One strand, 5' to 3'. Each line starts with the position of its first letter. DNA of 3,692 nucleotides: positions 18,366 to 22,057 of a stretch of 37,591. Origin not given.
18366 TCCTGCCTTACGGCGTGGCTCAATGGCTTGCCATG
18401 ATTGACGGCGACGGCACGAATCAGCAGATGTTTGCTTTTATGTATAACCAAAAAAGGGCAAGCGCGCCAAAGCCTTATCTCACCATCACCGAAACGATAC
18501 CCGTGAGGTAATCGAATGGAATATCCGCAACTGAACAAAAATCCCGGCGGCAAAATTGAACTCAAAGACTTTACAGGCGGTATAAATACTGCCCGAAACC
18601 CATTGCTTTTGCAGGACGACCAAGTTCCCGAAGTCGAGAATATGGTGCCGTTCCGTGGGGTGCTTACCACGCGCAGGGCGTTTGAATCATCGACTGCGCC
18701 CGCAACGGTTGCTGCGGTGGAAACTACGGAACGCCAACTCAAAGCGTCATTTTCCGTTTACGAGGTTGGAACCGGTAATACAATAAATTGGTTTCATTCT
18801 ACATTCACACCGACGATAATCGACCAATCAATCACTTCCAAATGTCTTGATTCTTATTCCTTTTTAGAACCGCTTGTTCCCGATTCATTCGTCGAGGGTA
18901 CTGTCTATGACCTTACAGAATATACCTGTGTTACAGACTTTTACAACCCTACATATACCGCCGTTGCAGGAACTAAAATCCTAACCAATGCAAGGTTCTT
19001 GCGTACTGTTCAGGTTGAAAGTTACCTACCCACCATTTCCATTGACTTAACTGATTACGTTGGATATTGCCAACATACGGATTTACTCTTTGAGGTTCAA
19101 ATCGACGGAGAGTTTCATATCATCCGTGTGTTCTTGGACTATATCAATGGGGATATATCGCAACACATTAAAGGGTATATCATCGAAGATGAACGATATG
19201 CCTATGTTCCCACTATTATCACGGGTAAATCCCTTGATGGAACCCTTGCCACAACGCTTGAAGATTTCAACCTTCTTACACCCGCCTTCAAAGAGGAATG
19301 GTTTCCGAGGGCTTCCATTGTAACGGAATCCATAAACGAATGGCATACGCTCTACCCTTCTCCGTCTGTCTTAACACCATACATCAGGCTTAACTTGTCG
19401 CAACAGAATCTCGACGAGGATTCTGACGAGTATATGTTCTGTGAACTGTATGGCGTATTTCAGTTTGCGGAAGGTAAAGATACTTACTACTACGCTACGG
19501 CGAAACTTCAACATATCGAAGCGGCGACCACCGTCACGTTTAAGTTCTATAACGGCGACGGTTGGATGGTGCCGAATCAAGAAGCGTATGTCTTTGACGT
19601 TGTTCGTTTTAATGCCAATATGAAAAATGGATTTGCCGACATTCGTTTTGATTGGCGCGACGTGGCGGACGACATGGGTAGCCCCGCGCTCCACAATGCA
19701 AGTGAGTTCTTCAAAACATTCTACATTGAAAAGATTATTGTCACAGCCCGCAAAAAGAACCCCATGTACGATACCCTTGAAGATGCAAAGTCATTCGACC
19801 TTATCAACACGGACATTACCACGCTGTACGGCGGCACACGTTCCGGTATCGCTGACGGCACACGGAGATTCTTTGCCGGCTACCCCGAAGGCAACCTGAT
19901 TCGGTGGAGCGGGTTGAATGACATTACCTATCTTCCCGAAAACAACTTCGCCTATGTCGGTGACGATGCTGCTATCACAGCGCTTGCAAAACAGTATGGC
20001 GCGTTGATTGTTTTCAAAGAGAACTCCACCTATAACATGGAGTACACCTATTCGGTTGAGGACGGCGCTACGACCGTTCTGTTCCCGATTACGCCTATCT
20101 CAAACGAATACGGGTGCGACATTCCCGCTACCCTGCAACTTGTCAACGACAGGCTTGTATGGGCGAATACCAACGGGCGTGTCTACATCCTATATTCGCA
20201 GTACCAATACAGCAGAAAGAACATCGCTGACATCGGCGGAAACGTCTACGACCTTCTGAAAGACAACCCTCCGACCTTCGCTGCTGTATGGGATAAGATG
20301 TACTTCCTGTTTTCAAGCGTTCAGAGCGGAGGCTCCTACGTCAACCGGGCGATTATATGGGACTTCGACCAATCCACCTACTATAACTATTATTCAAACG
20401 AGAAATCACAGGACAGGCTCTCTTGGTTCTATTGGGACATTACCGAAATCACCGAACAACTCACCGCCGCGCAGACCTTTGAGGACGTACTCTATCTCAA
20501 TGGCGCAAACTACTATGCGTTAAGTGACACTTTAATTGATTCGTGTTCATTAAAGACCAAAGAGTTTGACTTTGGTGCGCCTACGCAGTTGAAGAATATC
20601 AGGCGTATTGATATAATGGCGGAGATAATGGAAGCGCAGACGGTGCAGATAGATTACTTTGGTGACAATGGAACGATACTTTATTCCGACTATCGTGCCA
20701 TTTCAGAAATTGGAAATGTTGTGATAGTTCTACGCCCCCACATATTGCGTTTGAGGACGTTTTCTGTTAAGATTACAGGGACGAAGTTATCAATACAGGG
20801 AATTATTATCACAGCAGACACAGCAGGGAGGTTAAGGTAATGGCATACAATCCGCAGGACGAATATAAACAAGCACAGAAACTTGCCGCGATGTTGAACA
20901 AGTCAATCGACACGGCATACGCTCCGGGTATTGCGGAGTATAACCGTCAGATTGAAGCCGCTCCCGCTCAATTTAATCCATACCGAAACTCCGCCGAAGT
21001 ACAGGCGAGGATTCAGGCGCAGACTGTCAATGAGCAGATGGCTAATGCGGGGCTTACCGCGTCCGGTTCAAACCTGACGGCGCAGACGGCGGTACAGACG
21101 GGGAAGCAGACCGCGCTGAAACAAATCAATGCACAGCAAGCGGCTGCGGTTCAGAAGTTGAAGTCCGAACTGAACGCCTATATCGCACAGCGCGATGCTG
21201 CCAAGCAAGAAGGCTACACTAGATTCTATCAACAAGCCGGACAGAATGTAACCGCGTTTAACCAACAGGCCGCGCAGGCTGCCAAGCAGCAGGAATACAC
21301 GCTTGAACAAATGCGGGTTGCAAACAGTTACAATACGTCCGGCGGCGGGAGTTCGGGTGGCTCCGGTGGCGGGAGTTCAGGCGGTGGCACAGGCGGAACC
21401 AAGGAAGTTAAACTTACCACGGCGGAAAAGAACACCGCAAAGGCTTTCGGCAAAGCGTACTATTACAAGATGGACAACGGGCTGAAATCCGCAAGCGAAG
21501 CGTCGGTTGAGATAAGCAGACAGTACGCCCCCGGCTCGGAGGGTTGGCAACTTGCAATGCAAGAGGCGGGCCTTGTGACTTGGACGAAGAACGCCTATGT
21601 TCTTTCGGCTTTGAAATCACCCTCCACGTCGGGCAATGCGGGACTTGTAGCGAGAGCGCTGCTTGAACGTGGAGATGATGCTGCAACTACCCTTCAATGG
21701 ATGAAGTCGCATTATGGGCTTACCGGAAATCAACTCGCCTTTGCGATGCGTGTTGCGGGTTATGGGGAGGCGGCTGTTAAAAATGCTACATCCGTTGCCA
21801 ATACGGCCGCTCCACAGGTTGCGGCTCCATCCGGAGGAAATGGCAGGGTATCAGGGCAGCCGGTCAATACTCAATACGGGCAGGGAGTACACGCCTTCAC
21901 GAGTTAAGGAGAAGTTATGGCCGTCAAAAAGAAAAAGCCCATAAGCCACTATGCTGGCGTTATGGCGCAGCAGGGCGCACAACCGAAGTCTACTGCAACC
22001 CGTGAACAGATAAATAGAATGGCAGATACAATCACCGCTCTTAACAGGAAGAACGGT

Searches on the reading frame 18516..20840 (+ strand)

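Call 50: search_protein_families(library=phrogs, proteins=[window:18516-20840:+], max_evalue=0.01)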
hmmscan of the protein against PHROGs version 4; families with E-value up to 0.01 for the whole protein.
window:18516-20840:+ (774 aa): 1 family
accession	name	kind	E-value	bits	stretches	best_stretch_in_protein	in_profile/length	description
phrog_3287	-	head and packaging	1.8e-15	57.8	1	22-698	13-447/524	virion structural protein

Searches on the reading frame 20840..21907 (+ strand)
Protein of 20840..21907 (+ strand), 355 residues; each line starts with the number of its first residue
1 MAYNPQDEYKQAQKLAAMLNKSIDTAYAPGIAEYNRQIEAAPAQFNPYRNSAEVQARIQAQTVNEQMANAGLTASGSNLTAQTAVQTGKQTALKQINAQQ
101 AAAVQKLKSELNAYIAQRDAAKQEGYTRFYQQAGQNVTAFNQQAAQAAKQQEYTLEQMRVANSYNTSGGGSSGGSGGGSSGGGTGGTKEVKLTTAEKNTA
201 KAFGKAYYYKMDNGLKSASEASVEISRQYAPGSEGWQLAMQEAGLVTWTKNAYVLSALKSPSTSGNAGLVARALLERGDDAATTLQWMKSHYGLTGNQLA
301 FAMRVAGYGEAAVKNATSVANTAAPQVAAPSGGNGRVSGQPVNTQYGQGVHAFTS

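Call 50: search_protein_families(library=phrogs, proteins=[window:20840-21907:+], max_evalue=0.01)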
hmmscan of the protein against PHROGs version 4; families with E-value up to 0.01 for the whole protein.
window:20840-21907:+ (355 aa): 2 families
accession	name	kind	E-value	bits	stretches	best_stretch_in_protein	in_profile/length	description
phrog_13399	-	unknown function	0.0019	18.4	1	37-101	145-209/417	-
phrog_8482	-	head and packaging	0.0019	18.2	1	80-218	149-288/424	attachment protein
